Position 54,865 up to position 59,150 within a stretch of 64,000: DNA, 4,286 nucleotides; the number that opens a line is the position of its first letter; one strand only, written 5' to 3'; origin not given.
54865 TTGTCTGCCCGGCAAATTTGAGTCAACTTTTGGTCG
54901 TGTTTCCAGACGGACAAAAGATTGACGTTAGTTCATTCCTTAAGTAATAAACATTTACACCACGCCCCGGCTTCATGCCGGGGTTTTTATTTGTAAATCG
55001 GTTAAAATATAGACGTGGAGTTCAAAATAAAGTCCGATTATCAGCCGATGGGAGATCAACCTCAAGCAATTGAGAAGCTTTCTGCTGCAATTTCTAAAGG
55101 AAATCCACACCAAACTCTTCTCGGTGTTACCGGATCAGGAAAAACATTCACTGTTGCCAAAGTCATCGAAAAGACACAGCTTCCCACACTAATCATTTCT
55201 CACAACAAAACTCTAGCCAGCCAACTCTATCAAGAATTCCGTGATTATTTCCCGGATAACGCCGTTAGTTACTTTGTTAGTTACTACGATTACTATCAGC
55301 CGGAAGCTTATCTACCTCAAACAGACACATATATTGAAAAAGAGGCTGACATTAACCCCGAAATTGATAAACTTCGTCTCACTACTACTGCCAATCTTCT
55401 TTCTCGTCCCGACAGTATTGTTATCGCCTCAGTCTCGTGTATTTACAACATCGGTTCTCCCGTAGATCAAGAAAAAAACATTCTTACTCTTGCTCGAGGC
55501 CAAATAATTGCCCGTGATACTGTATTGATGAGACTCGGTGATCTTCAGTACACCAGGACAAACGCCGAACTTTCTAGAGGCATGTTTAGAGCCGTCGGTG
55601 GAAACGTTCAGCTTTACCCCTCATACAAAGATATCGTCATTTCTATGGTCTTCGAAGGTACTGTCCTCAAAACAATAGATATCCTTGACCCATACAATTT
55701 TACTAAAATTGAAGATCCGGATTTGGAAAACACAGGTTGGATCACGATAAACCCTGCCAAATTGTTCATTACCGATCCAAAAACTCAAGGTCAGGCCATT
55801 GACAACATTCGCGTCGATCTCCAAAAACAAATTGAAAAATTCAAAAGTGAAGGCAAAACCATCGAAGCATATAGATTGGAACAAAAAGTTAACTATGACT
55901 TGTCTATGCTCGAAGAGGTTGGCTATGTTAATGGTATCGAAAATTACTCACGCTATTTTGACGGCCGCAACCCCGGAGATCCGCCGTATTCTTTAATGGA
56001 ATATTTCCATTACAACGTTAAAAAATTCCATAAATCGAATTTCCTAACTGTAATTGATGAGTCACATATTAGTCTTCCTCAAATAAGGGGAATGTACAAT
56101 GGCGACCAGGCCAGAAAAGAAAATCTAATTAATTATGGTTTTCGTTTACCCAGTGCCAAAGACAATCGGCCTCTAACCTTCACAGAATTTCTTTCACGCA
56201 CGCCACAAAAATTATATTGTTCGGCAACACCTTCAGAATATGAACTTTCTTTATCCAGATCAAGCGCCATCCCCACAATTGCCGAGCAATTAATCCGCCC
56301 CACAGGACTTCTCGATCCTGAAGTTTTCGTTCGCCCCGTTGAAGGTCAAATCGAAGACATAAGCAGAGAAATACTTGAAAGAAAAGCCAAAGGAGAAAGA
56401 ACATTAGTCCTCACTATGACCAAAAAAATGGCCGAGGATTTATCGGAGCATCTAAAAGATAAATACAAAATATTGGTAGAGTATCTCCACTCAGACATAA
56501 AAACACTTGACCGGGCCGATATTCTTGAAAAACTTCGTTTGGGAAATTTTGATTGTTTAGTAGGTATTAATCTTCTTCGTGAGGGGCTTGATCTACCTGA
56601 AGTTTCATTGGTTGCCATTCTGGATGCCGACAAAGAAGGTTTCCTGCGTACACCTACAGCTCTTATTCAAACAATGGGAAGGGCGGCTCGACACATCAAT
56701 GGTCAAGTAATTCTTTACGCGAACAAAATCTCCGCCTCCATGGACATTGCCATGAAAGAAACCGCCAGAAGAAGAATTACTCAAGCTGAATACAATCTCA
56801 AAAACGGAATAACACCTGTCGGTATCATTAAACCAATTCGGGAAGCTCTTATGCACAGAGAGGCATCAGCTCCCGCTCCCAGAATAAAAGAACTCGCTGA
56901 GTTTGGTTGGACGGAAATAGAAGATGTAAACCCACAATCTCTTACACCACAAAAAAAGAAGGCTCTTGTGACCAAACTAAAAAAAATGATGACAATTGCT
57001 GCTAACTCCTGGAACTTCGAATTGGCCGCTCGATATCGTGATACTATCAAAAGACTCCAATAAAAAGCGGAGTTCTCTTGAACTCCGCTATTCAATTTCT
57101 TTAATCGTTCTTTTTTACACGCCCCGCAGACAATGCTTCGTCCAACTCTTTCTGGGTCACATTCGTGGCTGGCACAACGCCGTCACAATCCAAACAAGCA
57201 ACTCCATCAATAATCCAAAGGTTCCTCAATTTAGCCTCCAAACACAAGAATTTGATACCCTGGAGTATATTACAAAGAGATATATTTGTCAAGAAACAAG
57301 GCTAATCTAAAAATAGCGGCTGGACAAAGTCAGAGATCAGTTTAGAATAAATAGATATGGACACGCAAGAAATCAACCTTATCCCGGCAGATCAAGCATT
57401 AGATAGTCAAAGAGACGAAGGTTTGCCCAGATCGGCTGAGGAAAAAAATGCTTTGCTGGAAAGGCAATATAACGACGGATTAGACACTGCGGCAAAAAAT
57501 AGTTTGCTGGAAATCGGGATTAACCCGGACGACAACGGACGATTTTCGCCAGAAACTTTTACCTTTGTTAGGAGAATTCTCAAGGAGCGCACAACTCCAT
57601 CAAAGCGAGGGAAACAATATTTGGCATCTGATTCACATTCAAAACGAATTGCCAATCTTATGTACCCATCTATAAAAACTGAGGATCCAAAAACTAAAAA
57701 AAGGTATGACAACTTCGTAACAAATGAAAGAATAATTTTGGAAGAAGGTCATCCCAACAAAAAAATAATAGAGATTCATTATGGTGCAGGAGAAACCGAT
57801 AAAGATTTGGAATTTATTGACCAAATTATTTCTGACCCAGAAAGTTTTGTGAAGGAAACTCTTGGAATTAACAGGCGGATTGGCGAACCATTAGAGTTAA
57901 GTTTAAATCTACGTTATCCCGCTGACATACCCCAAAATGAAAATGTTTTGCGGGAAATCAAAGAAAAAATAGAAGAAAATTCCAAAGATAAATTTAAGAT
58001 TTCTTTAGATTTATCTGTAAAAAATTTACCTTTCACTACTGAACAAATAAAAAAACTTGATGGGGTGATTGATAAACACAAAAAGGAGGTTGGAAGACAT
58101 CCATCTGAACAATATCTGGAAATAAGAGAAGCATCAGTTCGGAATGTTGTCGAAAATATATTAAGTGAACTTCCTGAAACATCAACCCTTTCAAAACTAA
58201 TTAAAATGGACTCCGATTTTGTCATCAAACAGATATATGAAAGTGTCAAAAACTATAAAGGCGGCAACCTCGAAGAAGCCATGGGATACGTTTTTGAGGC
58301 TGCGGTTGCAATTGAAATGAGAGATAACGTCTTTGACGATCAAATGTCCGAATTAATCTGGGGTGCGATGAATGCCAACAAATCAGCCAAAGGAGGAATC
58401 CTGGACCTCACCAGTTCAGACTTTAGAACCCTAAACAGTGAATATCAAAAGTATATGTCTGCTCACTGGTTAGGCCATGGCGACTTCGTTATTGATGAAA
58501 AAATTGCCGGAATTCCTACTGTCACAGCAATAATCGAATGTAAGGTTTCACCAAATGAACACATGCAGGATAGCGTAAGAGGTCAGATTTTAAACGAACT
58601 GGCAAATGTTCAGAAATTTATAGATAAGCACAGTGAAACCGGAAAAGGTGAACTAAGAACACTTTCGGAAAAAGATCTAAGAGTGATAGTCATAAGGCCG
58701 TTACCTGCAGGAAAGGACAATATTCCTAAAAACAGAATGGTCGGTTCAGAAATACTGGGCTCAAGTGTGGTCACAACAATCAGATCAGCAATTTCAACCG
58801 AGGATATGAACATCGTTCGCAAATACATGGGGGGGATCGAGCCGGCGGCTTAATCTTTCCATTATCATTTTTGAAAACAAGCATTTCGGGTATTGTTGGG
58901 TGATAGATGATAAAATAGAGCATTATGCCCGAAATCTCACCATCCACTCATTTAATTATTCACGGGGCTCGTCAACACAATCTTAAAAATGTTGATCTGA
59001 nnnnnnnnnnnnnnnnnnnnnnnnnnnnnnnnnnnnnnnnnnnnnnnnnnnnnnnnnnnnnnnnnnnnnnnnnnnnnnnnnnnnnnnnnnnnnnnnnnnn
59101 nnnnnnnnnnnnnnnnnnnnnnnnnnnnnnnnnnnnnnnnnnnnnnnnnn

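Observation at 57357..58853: Unknown 498-aa protein with a candidate PD-(D/E)xK nuclease core inserted between uvrB and uvrA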

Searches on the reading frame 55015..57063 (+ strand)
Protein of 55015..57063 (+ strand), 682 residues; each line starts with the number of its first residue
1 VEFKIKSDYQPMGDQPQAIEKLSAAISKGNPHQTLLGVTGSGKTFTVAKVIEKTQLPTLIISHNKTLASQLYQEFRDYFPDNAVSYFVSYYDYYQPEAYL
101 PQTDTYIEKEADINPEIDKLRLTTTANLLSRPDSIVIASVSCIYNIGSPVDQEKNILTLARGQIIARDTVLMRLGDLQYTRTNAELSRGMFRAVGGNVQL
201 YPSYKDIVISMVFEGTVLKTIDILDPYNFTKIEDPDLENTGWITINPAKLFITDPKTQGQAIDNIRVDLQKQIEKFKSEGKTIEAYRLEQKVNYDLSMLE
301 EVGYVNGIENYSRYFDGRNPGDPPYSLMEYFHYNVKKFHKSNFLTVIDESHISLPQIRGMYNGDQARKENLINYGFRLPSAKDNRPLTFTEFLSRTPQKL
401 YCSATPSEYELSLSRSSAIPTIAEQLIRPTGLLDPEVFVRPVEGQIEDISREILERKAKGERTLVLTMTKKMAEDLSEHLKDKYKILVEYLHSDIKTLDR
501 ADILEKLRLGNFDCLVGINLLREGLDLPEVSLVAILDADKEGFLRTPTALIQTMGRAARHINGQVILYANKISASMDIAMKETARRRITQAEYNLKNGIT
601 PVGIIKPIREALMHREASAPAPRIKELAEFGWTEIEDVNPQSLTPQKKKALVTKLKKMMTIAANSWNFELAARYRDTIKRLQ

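Call 3: search_protein_families(library=pfam, proteins=[window:55015-57063:+], max_evalue=0.1)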
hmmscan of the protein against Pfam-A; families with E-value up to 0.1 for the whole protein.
window:55015-57063:+ (682 aa): 9 families
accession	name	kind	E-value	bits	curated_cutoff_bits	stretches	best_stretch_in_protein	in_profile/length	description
PF00271.37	Helicase_C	-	2e-21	76.7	23.5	1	447-560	4-109/110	Helicase conserved C-terminal domain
PF12344.14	UvrB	-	7.6e-16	58.1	27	1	567-609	1-43/43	Ultra-violet resistance protein B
PF17757.6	UvrB_inter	-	1.8e-12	47.7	22.9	1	157-250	1-90/91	UvrB interaction domain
PF04851.21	ResIII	-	1.3e-11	45.1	22.5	1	12-83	5-81/164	Type III restriction enzyme, res subunit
PF02151.25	UVR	-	1.3e-07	31.6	21.5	1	650-682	2-34/36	UvrB/uvrC motif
PF00270.35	DEAD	-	3.2e-07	30.7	26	1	19-81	8-71/167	DEAD/DEAH box helicase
PF13307.12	Helicase_C_2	-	0.006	17.1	25.3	0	460-532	9-85/170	Helicase C-terminal domain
PF00580.27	UvrD-helicase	-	0.027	14.6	23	0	449-485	34-70/271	UvrD/REP helicase N-terminal domain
PF22590.2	Cas3-like_C_2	-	0.07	13.9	27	0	460-507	2-51/106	CRISPR-associated nuclease/helicase Cas3, C-terminal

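Call 21: list_cluster_members(proteins=[P0001, window:55015-57063:+])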
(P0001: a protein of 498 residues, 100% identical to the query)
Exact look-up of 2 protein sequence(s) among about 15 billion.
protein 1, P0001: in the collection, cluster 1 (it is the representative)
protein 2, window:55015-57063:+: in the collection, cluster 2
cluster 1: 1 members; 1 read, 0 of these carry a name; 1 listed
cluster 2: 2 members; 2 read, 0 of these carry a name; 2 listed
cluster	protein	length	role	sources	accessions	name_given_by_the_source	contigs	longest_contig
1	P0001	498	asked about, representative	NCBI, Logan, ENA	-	-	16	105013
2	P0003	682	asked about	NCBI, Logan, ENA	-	-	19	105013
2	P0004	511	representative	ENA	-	-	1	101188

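Call 22: find_related_loci(query=window:55015-57063:+, collection=genome_contigs, flank=10000)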
Query window:55015-57063:+ (682 aa) in genome_contigs; peptide patterns used: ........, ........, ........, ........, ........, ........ (x = any residue, [..] = any of these).
600 stretches matched a pattern (row limit reached: there are more); 592 encode a relative of the query (tblastn E <= 1e-3); the best 80 are kept; 80 distinct loci.
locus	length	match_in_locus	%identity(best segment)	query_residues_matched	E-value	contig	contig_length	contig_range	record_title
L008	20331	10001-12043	87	1-681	0e+0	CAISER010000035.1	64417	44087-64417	Candidatus Collierbacteria bacterium isolate LaPlata_bin-1578 genome assembly, contig: bin-1578:35/43, whole genome shot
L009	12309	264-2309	76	1-682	0e+0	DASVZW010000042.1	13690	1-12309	MAG TPA_asm: Patescibacteria group bacterium isolate SMAG_U2638 k141_503024, whole genome shotgun sequence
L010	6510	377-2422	78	1-682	0e+0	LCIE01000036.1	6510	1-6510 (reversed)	MAG: Candidatus Collierbacteria bacterium GW2011_GWC2_44_18 UW41_C0036, whole genome shotgun sequence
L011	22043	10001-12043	78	1-681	0e+0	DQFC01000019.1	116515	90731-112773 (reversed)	MAG TPA_asm: Candidatus Collierbacteria bacterium isolate UBA12020 contig_290, whole genome shotgun sequence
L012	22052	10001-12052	77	1-682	0e+0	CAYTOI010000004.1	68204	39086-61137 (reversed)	MAG TPA_asm: uncultured Pseudomonadales bacterium isolate SRP278252_co2_194 genome assembly, contig: NODE_628_length_682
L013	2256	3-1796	77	86-682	0e+0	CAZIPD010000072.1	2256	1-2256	MAG TPA_asm: uncultured Pseudomonadales bacterium isolate SRP062349_co2_3 genome assembly, contig: NODE_31688_length_225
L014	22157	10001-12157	57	3-682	0e+0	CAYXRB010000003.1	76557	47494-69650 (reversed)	MAG TPA_asm: uncultured Pseudomonadales bacterium isolate SRP239243_co2_211 genome assembly, contig: NODE_363_length_765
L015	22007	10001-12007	58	1-682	0e+0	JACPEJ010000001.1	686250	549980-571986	MAG: Candidatus Blackburnbacteria bacterium isolate NC_groundwater_332_Ag_B-0.1um_41_18 GD18-4_B1_scaffold_152758, whole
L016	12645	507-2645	54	1-681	0e+0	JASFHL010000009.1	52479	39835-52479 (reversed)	MAG: Candidatus Woesebacteria bacterium isolate D0608M20metaG_Bin_4550 D0608M20metaG_FD_scaffold_44_c1, whole genome sho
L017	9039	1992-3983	56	1-682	0e+0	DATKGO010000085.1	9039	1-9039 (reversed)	MAG TPA_asm: Patescibacteria group bacterium isolate SMAG_U14553 k141_61442, whole genome shotgun sequence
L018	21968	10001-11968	55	1-676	0e+0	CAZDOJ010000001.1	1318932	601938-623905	MAG TPA_asm: uncultured Gammaproteobacteria bacterium isolate SRP292972_co3_93 genome assembly, contig: NODE_1_length_13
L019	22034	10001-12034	53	3-682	0e+0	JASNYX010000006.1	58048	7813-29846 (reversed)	MAG: Patescibacteria group bacterium isolate PATE-7 HKU-EGSB-PATE-7_6, whole genome shotgun sequence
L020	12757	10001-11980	54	1-682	0e+0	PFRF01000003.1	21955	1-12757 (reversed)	MAG: Candidatus Levybacteria bacterium CG_4_9_14_0_2_um_filter_35_21 CG_4_9_14_0.2_um_filter_scaffold_817_c, whole genom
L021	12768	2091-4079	55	1-682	0e+0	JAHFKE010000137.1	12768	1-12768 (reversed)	MAG: Candidatus Levyibacteriota bacterium isolate nzgw402 NODE_3349_length_12769_cov_3.796885, whole genome shotgun sequ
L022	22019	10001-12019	54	3-678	0e+0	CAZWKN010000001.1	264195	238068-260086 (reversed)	MAG TPA_asm: uncultured Gammaproteobacteria bacterium isolate SRP192515_co1_359 genome assembly, contig: NODE_17_length_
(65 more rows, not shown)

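Call 88: search_protein_families(library=pfam, proteins=[L011:15415-15987:-], max_evalue=0.01)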
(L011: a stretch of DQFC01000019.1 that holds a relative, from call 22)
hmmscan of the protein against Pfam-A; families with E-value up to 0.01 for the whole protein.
L011:15415-15987:- (190 aa): 0 families

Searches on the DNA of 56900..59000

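Call 95: search_rna_families(source=window, start=56900, end=59000, threshold=evalue, max_evalue=1)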
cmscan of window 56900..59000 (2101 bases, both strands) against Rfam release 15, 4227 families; matches with E-value up to 1: 2.
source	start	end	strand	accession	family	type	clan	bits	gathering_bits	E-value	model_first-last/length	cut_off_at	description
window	57624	57703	-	RF01163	snoR64a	Gene; snRNA; snoRNA; CD-box;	-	26.8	45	0.12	1-77/77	no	Small nucleolar RNA snoR64a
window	58487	58562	+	RF01420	snoR113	Gene; snRNA; snoRNA; CD-box;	-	18.6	47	0.98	1-103/103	no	Small nucleolar RNA snoR113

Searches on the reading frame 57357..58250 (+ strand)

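Call 38: search_protein_families(library=pfam, proteins=[window:57357-58250:+], max_evalue=10)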
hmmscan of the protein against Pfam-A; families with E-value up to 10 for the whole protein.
seq(298 aa): 2 families
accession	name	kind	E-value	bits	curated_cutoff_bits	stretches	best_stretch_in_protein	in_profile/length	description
PF22642.1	MinC_N_1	-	0.0083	16.9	27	1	195-242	21-71/78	Cell-division inhibitor MinC, N-terminal domain-like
PF22537.1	WbmS-like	-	0.094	13.1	27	1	219-276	23-82/186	Polysaccharide deacetylase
